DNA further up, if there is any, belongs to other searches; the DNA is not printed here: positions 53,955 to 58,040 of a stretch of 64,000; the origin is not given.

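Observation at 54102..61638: Tandem, translationally coupled giant TPR/DUF3857/transglutaminase-like/DUF3858 paralogues: one catalytic, one with the active-site Cys lost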

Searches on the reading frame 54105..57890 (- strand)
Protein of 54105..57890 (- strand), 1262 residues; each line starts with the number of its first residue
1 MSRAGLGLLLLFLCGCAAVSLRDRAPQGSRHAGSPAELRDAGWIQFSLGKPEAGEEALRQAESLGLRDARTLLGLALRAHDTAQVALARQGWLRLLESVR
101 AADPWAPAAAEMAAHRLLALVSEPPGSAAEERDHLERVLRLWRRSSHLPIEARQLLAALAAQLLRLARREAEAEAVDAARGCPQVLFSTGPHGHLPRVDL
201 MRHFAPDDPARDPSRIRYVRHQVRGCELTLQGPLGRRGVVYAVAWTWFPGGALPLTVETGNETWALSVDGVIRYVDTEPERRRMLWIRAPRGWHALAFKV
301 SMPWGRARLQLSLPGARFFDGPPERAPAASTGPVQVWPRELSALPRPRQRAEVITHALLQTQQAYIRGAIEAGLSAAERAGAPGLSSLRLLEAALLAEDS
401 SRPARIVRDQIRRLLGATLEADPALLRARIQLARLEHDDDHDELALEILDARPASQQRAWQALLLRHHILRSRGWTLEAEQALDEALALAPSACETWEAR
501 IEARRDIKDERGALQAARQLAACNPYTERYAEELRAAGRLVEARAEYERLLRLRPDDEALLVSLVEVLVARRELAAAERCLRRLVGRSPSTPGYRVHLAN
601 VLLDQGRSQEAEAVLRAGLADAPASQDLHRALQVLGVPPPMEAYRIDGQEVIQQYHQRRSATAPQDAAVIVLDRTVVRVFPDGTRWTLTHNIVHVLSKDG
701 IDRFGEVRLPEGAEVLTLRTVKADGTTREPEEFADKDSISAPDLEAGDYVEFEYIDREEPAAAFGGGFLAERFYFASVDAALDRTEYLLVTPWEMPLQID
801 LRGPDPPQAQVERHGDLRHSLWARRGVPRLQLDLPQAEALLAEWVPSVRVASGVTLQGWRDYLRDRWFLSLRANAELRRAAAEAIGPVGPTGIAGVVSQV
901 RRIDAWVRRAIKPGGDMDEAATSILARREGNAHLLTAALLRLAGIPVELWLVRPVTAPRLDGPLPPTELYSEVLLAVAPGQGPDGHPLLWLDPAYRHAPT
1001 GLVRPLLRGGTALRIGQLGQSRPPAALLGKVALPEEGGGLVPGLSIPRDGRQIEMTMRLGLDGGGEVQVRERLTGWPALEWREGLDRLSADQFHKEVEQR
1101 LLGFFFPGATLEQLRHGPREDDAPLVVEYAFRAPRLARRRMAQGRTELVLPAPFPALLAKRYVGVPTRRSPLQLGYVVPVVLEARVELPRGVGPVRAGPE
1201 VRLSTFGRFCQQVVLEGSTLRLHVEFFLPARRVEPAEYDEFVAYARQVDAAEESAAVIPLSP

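Call 6: search_protein_families(library=pfam, proteins=[window:54105-57890:-], max_evalue=0.01)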
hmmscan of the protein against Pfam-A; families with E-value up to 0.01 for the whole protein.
window:54105-57890:- (1262 aa): 11 families
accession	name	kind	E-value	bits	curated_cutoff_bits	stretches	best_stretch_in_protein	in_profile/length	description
PF14559.12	TPR_19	-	5.7e-08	33.4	25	2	534-590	1-57/68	Tetratricopeptide repeat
PF07719.23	TPR_2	-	1.4e-06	28.4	27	0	530-557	7-34/34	Tetratricopeptide repeat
PF13432.12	TPR_16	-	4.6e-06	27.4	32.7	1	566-624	5-63/65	Tetratricopeptide repeat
PF13181.12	TPR_8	-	1.2e-05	25.5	25.7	0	596-618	5-27/34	Tetratricopeptide repeat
PF13428.12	TPR_14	-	2.3e-05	25.1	23.5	2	595-632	4-41/44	Tetratricopeptide repeat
PF12969.12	DUF3857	-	0.0001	22.8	24.6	1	738-828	81-167/170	Domain of Unknown Function with PDB structure (DUF3857)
PF12895.13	ANAPC3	-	0.00073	20.2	27.2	1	547-616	12-80/82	Anaphase-promoting complex, cyclosome, subunit 3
PF24575.1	TPR_Slam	-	0.0029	18.4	35.2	0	559-613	46-102/104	Surface lipoprotein assembly modifier, N-terminal TPR repeats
PF07721.20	TPR_4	-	0.006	17.5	27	1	594-617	3-26/26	Tetratricopeptide repeat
PF13414.12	TPR_11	-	0.0063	16.6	26.8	0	533-559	3-29/42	TPR repeat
PF23914.1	TPR_CcmH_CycH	-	0.0096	16.2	42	0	539-615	65-144/158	Cytochrome c-type biogenesis protein H TPR domain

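Call 9: search_protein_families(library=ncbifam, proteins=[window:54105-57890:-], max_evalue=0.01)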
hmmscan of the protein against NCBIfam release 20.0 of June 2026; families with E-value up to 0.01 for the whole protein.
window:54105-57890:- (1262 aa): 6 families
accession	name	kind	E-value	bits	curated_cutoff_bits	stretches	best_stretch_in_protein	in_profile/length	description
TIGR02917.1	PEP_TPR_lipo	equivalog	5.7e-09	34.4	312.2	2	547-616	826-895/899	XrtA/PEP-CTERM system TPR-repeat protein PrsT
NF008520.0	PRK11447.1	equivalog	1.7e-05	22.8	858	1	472-627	74-215/1157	cellulose synthase complex outer membrane protein BcsC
NF033920.0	C39_PA2778_fam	equivalog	5.3e-05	22.7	150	1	530-620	162-252/255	PA2778 family cysteine peptidase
TIGR03939.1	PGA_TPR_OMP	equivalog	0.00012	20.5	366.65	1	535-633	406-507/800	poly-beta-1,6 N-acetyl-D-glucosamine export porin PgaA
NF052400.1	M48_BAM_BepA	equivalog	0.00068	18.5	570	0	537-625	320-408/483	beta-barrel assembly-enhancing protease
NF007468.0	PRK10049.1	equivalog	0.0055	14.9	1043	0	564-623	417-476/817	poly-beta-1,6 N-acetyl-D-glucosamine export porin PgaA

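Call 11: find_homologous_proteins(query=window:54105-57890:-, max_evalue=0.00001)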
Query window:54105-57890:- (1262 aa): 18 proteins with E <= 0.00001 among 8000 candidates.
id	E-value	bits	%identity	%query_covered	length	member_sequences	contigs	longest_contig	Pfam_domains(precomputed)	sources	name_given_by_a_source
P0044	0.0e+0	2786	100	100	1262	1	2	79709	PF14559.13,PF13432.13,PF13181.13,PF07719.24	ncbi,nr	ncbi:MAG: hypothetical protein RMK29_15930 [Myxococcales bacterium]|nr:hypothetical protein [Myxococ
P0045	0.0e+0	1299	54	99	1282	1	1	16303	PF14559.13,PF23914.2,PF12969.13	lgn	-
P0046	0.0e+0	1225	53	96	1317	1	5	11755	PF14559.13,PF12969.13,PF13432.13,PF13428.13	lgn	-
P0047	0.0e+0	1031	47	97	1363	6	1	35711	PF14559.13,PF13431.13,PF23914.2,PF12969.13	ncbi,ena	-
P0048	2.2e-234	799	43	100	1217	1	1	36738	PF14559.13,PF24575.2,PF13414.13,PF12969.13,PF13428.13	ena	-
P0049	4.7e-128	447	36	89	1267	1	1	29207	PF14559.13,PF12969.13,PF13432.13,PF13428.13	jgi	jgi:tetratricopeptide (TPR) repeat protein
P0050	5.6e-86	308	34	59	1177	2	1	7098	-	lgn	-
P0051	2.6e-81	292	33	63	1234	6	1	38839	PF14559.13,PF12969.13,PF13432.13,PF13428.13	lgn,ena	-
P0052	6.5e-71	258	32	68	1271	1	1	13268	PF14559.13,PF12969.13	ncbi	-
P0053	2.1e-62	230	28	81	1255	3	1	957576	PF14559.13,PF13431.13,PF12969.13,PF13428.13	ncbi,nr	ncbi:tetratricopeptide repeat protein [Myxococcaceae bacterium JPH2]|nr:tetratricopeptide repeat pro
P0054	6.2e-48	182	31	52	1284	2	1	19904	PF12969.13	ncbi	-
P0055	6.8e-45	172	31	47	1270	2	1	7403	PF06832.19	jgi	jgi:hypothetical protein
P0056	4.9e-43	165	28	74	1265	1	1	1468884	-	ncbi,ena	-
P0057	4.3e-38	149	28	70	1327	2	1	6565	PF12969.13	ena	-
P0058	2.4e-35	140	29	47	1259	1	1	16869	-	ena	-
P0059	2.1e-21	94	27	47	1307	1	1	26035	PF12969.13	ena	-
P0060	7.4e-16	75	24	68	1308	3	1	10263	PF14559.13,PF12969.13,PF01841.26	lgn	-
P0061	2.1e-7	47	25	52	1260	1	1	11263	PF14559.13,PF12969.13,PF01841.26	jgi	jgi:transglutaminase-like putative cysteine protease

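Call 12: find_encoding_contigs(protein=P0053, flank=10000, max_places=2)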
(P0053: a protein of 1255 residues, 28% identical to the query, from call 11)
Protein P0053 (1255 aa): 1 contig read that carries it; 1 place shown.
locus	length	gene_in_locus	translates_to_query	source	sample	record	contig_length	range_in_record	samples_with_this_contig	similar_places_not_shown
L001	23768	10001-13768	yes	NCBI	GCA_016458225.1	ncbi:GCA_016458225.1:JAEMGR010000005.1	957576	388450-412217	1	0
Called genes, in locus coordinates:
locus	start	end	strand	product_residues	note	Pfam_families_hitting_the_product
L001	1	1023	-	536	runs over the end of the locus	PF08239:SH3_3 (faint), PF03734:YkuD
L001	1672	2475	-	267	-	PF01061:ABC2_membrane, PF12698:ABC2_membrane_3 (weak)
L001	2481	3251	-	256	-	PF00005:ABC_tran, PF13304:AAA_21 (faint)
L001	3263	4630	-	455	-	PF00072:Response_reg, PF00158:Sigma54_activat, PF13191:AAA_16 (weak), PF14532:Sigma54_activ_2, PF00004:AAA (weak), PF07724:AAA_2 (weak), PF07728:AAA_5, PF25601:AAA_lid_14, +2 more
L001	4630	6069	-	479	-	PF00512:HisKA (weak), PF02518:HATPase_c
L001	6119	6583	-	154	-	-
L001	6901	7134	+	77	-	-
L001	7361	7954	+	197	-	PF01590:GAF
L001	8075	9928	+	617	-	PF00069:Pkinase, PF01636:APH (faint), PF07714:PK_Tyr_Ser-Thr, PF03109:ABC1 (weak)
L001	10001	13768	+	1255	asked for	PF13428:TPR_14 (faint), PF13431:TPR_17 (faint), PF14559:TPR_19 (weak), PF12969:DUF3857 (weak)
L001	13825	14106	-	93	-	PF10041:DUF2277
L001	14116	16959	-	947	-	PF13176:TPR_7 (faint), PF12770:CHAT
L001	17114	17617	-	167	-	-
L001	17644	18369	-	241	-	-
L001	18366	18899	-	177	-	PF04542:Sigma70_r2 (weak), PF08281:Sigma70_r4_2 (weak)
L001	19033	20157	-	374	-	PF01112:Asparaginase_2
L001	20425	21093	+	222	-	PF01965:DJ-1_PfpI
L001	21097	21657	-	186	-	PF01883:FeS_assembly_P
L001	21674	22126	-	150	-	PF01592:NifU_N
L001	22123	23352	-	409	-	PF00155:Aminotran_1_2, PF00266:Aminotran_5, PF01041:DegT_DnrJ_EryC1 (weak)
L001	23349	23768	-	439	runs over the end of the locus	PF19295:SufBD_N, PF01458:SUFBD_core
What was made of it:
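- B can sit elsewhere in the genome, as in L001 (call 12).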

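Call 13: find_encoding_contigs(protein=P0056, flank=10000, max_places=2)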
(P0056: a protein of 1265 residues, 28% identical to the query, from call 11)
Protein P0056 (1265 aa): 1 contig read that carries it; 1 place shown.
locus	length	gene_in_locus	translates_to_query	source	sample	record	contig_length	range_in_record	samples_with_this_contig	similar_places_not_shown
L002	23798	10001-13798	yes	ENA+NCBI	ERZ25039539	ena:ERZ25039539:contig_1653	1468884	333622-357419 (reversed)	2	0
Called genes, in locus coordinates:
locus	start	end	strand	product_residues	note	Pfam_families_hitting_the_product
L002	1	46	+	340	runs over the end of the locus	PF13407:Peripla_BP_4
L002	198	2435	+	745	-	PF00356:LacI, PF00532:Peripla_BP_1, PF13407:Peripla_BP_4 (weak), PF13377:Peripla_BP_3 (weak), PF01547:SBP_bac_1, PF13416:SBP_bac_8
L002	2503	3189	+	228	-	-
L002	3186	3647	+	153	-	PF02590:SPOUT_MTase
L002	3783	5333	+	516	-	PF01676:Metalloenzyme, PF06415:iPGM_N, PF01663:Phosphodiest (weak)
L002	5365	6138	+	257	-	PF18912:DZR_2, PF00156:Pribosyltran (weak)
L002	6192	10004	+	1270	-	PF07719:TPR_2 (faint), PF13414:TPR_11 (faint), PF13431:TPR_17 (faint), PF13432:TPR_16 (weak), PF14559:TPR_19, PF12969:DUF3857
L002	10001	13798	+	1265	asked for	-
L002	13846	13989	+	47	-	-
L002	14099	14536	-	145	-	-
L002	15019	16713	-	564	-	PF01244:Peptidase_M19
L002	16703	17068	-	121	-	PF02518:HATPase_c (weak)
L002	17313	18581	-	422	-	PF04055:Radical_SAM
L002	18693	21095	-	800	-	-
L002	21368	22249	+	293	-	PF06325:PrmA, PF05175:MTS, PF13489:Methyltransf_23 (weak), PF13847:Methyltransf_31, PF08241:Methyltransf_11 (weak), PF13649:Methyltransf_25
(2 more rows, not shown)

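Call 14: find_encoding_contigs(protein=P0048, flank=10000, max_places=2)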
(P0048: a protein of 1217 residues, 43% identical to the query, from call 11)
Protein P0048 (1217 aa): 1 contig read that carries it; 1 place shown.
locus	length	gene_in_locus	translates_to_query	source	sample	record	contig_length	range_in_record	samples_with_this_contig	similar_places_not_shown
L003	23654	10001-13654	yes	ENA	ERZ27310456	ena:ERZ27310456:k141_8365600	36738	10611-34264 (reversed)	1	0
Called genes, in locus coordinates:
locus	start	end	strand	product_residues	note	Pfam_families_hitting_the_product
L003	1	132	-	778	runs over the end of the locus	PF00069:Pkinase, PF07714:PK_Tyr_Ser-Thr, PF02743:dCache_1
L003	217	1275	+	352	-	PF02390:Methyltransf_4 (faint), PF21320:WHD_Rv2258c, PF13489:Methyltransf_23, PF13649:Methyltransf_25, PF13847:Methyltransf_31, PF08241:Methyltransf_11, PF08242:Methyltransf_12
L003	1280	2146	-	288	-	PF01040:UbiA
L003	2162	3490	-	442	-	PF06808:DctM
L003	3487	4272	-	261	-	PF04290:DctQ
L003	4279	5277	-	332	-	PF03480:DctP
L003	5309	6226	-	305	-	PF16811:TAtT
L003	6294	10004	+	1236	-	PF12969:DUF3857, PF01841:Transglut_core, PF12970:DUF3858 (weak)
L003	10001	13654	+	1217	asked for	PF13428:TPR_14 (faint), PF14559:TPR_19 (faint), PF13414:TPR_11 (faint), PF24575:TPR_Slam (faint), PF12969:DUF3857 (weak)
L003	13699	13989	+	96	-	-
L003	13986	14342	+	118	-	-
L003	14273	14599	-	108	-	-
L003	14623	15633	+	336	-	-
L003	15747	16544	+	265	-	PF13429:TPR_15 (weak), PF13432:TPR_16, PF23914:TPR_CcmH_CycH, PF00515:TPR_1 (weak), PF07719:TPR_2 (weak), PF13414:TPR_11 (weak), PF13432:TPR_16, PF13371:TPR_9 (weak), +11 more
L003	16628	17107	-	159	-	-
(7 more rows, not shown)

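Call 46: predict_structure(alignment_id=A4)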
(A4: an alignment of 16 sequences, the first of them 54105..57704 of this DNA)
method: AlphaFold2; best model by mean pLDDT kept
length: 1200 residues; sequences in the alignment: 16
mean_pLDDT: 89.8   pTM: 0.84
mean pLDDT of the five models: 89.8, 87.8, 87.0, 86.9, 85.6
residues with pLDDT >= 90: 779; 70-90: 377; 50-70: 40; < 50: 4
segments of 3 or more residues with pLDDT < 50: 1-3
pLDDT, mean of each block of 10 residues (from residue 1): 68 93 91 90 93 90 77 94 93 94 92 94 91 89 93 90 84 79 95 91 94 87 95 95 87 94 89 92 88 92 91 83 84 87 90 93 94 95 94 86 96 95 91 94 94 95 93 96 96 88 96 96 85 96 96 91 89 89 93 76 85 94 94 92 86 90 77 65 91 87 85 92 96 93 91 95 89 75 90 90 86 89 81 90 92 85 90 93 92 85 88 89 87 88 92 74 84 77 82 95 96 92 87 89 92 88 95 91 90 91 88 94 93 91 95 93 95 94 95 88
secondary structure, 60 per line:
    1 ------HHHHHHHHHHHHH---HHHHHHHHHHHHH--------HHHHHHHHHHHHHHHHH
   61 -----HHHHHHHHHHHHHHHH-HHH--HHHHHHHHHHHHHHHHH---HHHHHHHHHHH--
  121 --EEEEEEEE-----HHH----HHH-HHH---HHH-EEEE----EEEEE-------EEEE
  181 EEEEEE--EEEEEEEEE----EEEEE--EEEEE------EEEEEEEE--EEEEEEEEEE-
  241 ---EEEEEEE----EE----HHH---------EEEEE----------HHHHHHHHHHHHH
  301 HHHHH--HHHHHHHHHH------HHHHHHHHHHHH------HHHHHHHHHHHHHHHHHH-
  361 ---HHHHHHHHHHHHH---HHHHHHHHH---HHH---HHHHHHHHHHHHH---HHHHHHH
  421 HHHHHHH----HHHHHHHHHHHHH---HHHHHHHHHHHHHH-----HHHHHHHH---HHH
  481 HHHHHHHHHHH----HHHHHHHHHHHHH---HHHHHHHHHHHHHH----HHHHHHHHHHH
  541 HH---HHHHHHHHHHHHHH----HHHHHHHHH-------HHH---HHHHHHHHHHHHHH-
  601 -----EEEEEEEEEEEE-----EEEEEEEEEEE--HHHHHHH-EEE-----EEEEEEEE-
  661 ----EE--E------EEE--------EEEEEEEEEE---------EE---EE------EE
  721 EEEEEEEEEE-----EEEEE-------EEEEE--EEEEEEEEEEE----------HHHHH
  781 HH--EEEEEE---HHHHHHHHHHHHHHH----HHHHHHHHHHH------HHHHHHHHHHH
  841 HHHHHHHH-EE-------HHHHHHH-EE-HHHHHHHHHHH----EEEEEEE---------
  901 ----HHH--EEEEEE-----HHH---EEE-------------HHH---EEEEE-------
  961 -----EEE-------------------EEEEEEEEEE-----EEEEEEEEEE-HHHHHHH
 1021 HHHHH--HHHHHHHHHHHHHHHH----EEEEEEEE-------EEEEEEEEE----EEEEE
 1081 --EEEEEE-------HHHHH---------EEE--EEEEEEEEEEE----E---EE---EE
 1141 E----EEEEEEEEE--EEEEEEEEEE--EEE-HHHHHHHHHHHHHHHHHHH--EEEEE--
elements in order (helices of 4 or more, strands of 3 or more residues): H7-19 H23-35 H44-60 H66-81 H88-104 H108-118 E123-130 E157-160 E165-169 E177-186 E189-197 E202-206 E209-213 E220-227 E230-239 E244-250 E273-277 H288-305 H308-317 H324-335 H342-359 H364-376 H380-388 H398-410 H414-427 H432-444 H448-461 H467-474 H478-491 H496-508 H512-525 H530-542 H546-559 H564-572 H586-599 E606-617 E623-633 H636-642 E644-646 E652-659 E676-678 E687-696 E719-730 E736-740 E748-752 E755-765 H776-782 E785-790 H794-808 H813-823 H830-848 H859-865 H870-880 E885-891 E910-915 E927-929 E949-953 E966-968 E988-997 E1003-1012 H1014-1025 H1028-1043 E1048-1055 E1063-1071 E1076-1080 E1083-1088 H1096-1100 E1110-1112 E1115-1125 E1139-1141 E1146-1154 E1157-1166 E1169-1171 H1173-1191 E1194-1198
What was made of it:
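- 54102..57890 (-): Gene B, 1262 aa, a Cys-less paralogue of A with the same domain order. Lipoprotein-type signal (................, Cys16). The transglutaminase-like core (about aa 838-1030) lacks Cys and His. AlphaFold model pLDDT 89.8, pTM 0.84 (call 46).
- The AlphaFold model is confident, with pLDDT 89.8 (call 46).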
